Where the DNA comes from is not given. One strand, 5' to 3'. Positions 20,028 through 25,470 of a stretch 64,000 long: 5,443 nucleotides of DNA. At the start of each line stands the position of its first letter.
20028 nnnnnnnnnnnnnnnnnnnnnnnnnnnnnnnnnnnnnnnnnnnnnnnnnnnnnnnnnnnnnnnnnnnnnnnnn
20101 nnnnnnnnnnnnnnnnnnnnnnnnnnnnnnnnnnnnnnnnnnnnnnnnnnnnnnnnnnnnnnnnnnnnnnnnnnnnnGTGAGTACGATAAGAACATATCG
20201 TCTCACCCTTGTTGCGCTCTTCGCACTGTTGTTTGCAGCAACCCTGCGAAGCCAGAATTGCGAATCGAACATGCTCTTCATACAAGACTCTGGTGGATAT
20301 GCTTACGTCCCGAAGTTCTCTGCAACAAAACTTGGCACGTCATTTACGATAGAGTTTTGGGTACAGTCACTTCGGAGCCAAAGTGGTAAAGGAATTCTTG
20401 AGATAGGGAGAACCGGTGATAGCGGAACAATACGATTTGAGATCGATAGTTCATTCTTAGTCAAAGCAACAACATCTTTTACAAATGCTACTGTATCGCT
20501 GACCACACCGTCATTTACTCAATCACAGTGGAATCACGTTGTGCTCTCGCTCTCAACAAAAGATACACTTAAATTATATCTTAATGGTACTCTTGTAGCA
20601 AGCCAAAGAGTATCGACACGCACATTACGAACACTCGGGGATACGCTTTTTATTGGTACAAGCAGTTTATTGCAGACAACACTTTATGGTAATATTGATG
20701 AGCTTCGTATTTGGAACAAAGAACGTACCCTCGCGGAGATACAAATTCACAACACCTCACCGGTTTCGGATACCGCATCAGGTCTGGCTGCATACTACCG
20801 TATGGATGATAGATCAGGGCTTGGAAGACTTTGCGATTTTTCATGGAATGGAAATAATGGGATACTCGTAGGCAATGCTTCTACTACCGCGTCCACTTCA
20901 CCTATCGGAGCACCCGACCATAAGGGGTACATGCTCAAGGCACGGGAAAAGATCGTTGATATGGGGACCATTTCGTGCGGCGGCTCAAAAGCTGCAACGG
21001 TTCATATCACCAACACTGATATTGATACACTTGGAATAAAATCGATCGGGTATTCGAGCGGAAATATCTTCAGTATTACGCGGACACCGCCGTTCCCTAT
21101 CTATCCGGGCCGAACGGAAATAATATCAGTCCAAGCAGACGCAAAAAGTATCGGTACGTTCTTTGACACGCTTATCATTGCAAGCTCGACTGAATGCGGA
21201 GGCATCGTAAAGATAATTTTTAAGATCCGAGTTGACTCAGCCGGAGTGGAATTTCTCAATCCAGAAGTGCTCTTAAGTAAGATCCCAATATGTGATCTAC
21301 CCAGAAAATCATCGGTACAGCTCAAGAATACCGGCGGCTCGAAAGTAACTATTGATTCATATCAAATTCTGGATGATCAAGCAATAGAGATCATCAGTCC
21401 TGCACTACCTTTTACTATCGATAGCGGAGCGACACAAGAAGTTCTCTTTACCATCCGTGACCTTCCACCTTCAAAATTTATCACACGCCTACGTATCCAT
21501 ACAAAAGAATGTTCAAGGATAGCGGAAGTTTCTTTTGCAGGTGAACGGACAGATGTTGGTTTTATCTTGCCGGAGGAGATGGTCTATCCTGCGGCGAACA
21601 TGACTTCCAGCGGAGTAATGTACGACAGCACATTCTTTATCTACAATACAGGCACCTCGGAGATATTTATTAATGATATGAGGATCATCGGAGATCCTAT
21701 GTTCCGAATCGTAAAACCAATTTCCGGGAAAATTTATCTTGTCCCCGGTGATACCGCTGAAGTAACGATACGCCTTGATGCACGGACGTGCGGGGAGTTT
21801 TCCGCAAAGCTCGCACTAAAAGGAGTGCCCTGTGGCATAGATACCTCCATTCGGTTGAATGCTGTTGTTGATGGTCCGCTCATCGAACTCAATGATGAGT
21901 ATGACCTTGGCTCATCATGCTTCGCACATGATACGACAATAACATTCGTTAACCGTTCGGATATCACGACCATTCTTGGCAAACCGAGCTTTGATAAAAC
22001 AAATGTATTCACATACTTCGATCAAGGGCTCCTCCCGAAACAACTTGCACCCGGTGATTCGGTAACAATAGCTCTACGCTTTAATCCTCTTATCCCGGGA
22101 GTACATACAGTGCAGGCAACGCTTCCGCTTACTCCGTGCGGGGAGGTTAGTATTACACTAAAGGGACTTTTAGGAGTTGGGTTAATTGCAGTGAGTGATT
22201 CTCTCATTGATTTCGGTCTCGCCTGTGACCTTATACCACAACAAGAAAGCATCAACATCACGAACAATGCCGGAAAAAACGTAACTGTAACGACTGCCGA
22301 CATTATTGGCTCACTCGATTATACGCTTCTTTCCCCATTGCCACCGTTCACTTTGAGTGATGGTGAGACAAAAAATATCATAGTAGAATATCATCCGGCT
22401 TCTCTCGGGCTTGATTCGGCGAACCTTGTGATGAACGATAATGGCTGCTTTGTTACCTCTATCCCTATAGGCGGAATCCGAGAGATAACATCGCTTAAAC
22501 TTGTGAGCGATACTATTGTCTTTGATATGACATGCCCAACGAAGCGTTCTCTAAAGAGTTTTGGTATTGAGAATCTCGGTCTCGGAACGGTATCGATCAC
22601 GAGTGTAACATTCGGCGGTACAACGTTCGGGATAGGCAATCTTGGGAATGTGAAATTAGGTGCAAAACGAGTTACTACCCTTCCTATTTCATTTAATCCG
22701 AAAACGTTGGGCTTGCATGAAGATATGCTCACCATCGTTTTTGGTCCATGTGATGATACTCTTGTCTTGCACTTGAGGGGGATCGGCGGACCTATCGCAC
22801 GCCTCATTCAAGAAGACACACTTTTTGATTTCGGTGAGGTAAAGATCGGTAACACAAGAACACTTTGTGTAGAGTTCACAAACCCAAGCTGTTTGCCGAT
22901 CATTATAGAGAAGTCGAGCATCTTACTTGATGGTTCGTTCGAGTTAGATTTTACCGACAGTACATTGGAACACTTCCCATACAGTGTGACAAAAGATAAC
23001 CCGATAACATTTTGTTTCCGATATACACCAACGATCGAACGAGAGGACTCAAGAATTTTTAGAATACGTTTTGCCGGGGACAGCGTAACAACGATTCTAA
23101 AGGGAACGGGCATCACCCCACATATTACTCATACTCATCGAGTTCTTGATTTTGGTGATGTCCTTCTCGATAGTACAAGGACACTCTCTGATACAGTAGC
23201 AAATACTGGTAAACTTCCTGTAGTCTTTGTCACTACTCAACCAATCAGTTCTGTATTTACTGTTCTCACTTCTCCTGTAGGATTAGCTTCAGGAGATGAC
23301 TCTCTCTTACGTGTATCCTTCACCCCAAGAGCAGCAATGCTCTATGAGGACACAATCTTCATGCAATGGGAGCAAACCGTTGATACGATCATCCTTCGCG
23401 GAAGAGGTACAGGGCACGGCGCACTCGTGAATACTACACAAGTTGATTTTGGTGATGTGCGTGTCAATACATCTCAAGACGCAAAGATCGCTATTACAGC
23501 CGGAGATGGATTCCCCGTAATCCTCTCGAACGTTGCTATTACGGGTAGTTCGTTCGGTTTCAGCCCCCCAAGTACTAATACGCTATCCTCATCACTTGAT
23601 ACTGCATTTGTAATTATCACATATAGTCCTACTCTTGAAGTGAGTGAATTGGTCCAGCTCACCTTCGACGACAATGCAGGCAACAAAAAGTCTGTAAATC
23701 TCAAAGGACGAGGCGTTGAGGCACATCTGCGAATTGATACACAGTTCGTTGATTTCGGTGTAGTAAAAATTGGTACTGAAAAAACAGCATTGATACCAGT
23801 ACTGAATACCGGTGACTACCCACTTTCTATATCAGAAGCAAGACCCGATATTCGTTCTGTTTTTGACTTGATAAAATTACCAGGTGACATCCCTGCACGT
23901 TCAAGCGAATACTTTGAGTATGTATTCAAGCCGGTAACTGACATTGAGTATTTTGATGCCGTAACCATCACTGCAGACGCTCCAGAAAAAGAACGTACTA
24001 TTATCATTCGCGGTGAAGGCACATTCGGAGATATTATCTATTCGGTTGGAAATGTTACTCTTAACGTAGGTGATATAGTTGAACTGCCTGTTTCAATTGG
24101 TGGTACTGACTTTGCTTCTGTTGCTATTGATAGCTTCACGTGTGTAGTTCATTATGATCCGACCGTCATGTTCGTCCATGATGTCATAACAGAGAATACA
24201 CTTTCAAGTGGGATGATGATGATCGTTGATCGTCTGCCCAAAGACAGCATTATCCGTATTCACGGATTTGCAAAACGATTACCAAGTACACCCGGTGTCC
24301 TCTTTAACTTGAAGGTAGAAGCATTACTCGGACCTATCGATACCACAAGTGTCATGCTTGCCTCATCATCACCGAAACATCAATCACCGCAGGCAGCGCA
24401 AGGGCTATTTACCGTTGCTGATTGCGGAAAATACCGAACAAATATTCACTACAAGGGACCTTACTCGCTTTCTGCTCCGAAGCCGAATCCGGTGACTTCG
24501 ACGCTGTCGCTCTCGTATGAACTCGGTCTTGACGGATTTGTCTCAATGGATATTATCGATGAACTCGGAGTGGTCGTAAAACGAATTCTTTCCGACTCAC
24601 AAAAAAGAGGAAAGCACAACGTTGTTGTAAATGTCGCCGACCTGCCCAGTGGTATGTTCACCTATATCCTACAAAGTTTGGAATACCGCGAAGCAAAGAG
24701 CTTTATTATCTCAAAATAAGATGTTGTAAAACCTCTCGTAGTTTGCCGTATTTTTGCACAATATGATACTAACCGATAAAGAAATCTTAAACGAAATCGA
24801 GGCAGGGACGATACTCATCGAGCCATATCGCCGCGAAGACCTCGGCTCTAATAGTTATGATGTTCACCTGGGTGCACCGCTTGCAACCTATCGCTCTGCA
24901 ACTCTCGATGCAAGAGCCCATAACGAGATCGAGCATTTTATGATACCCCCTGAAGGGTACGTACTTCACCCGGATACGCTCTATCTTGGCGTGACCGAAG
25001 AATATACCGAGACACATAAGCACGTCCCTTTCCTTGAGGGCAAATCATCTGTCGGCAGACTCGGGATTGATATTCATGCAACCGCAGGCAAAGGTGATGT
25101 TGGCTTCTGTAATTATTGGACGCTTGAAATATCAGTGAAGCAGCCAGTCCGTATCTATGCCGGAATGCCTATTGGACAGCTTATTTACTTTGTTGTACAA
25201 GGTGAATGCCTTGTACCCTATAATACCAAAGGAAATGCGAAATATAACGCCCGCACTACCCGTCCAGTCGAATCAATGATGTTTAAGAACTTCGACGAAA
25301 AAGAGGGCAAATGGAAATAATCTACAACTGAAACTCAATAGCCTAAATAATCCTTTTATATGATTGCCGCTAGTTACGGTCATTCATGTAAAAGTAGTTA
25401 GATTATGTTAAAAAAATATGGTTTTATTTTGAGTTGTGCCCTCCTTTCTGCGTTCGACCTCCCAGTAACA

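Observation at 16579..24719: A four-gene operon encoding an ECF sigma factor, an anti-sigma factor, a double-OmpA-domain protein and a 1513-aa LamG-headed T9SS adhesin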

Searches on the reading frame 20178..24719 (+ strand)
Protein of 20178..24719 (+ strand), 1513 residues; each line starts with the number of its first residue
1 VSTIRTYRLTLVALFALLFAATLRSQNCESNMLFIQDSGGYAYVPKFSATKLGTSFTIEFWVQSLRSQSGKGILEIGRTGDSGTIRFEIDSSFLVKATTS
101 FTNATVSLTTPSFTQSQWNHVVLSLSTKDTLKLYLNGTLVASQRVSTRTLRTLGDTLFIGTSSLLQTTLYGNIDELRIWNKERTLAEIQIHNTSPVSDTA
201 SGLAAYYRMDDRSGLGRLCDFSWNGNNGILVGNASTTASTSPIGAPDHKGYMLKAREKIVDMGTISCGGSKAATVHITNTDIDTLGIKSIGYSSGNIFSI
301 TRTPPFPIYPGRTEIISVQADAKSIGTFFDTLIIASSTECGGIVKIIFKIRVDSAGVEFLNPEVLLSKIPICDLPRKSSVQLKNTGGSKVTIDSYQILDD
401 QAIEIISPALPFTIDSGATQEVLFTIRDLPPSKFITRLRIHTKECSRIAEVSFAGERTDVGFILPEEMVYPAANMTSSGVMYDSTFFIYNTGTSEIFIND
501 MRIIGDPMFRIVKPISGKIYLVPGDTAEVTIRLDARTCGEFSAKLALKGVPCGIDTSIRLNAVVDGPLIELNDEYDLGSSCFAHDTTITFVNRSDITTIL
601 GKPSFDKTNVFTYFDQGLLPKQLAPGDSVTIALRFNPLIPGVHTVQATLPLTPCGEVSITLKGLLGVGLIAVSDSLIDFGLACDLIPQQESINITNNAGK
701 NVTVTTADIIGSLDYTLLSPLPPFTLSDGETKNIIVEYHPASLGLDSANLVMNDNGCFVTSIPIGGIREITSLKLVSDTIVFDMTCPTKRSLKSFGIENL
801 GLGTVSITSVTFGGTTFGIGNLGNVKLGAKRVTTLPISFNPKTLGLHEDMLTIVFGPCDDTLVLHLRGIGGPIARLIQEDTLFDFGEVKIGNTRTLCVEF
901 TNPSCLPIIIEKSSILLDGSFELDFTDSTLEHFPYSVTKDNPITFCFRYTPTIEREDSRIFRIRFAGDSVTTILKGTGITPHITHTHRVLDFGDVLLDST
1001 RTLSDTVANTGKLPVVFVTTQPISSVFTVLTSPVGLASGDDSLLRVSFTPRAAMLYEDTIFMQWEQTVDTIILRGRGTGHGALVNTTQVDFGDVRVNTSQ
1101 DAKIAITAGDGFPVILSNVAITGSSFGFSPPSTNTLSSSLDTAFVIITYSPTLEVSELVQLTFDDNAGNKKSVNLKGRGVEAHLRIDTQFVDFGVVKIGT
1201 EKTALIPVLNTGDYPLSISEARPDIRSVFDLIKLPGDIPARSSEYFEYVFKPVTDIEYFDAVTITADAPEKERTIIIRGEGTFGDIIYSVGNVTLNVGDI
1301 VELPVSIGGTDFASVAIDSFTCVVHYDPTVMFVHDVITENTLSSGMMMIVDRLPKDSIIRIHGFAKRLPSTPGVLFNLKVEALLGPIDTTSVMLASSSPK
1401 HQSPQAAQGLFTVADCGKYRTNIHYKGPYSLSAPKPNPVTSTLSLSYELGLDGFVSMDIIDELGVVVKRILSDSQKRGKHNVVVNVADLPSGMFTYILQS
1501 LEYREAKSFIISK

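Call 5: search_protein_families(library=pfam, proteins=[window:20178-24719:+], max_evalue=0.01)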
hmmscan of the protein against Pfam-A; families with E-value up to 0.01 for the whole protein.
window:20178-24719:+ (1513 aa): 15 families
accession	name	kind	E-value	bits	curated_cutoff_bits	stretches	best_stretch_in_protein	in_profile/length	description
PF22544.2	HYDIN_VesB_CFA65-like_Ig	-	3.4e-29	101.5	25.5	2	983-1074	3-96/100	HYDIN/CFA65/VesB-like, Ig-like domain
PF15780.11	ASH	-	5.9e-24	84.5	27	2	1086-1173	11-98/98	Abnormal spindle-like microcephaly-assoc'd, ASPM-SPD-2-Hydin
PF13385.13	Laminin_G_3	-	8.7e-23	81.6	27.6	1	38-189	3-151/151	Concanavalin A-like lectin/glucanases superfamily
PF07610.17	DUF1573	-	7.3e-20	71.2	26.1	1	254-339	2-86/98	Protein of unknown function (DUF1573)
PF22073.2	Cep192_D4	-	2.1e-17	63.8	35.5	0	688-766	22-109/112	Cep192 domain 4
PF24507.1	Ig_CFAP65_4th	-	1.1e-10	42.2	27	0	1007-1078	4-75/76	CFAP65, fourth Ig-like domain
PF00963.24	Cohesin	-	3.8e-05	24.4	24.1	1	1289-1382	4-101/139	Cohesin domain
PF24798.1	Ig-CFAP74_4th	-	6.4e-05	23.5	28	0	882-907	5-30/95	CFAP74 forth Ig-like domain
PF18962.6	Por_Secre_tail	-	7.7e-05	23.3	27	1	1436-1511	3-75/75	Secretion system C-terminal sorting domain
PF22064.2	Cep192_D2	-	0.0001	23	27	0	985-1018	9-44/154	Cep192 domain 2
PF24291.1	Ig_CFAP65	-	0.00011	22.4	27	0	1227-1281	62-115/121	Cilia- and flagella-associated protein 65-like, Ig-like domain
PF21633.3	MOV-10_Ig-like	-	0.00014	22.4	27.4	0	485-546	37-103/126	Helicase MOV-10, Ig-like domain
PF22066.2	Cep192_D8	-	0.00095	19.8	33.5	0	824-857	55-88/101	Cep192 domain 8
PF07953.20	Toxin_R_bind_N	-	0.00098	19.3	23.8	1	52-182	52-190/191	Clostridium neurotoxin, N-terminal receptor binding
PF25248.1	Ig_CFAP65_8th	-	0.0037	17.5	25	0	1187-1270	7-103/128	CFAP65, eight Ig-like domain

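Call 6: search_protein_families(library=ncbifam, proteins=[window:20178-24719:+], max_evalue=0.01)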
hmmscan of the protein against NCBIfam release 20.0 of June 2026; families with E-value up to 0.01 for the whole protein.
window:20178-24719:+ (1513 aa): 2 families
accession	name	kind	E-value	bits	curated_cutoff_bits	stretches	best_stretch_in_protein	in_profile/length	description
NF012200.0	choice_anch_D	domain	4.3e-40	136.6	45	5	974-1053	5-92/108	choice-of-anchor D domain-containing protein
TIGR04183.1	Por_Secre_tail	domain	0.001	19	23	0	1436-1510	3-70/72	T9SS type A sorting domain-containing protein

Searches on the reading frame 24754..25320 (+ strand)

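Call 5: search_protein_families(library=pfam, proteins=[window:24754-25320:+], max_evalue=0.01)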
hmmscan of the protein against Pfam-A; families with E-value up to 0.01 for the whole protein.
window:24754-25320:+ (188 aa): 1 family
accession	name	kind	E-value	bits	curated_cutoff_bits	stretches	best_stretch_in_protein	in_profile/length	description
PF22769.1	DCD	-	1.7e-33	116.4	27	1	5-146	1-151/153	dCTP deaminase-like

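Call 6: search_protein_families(library=ncbifam, proteins=[window:24754-25320:+], max_evalue=0.01)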
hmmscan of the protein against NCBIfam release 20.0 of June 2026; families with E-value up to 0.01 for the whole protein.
window:24754-25320:+ (188 aa): 1 family
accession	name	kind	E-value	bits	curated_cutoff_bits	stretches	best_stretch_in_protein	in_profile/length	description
TIGR02274.1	dCTP_deam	equivalog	6.2e-29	101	92.8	1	5-168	1-173/180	dCTP deaminase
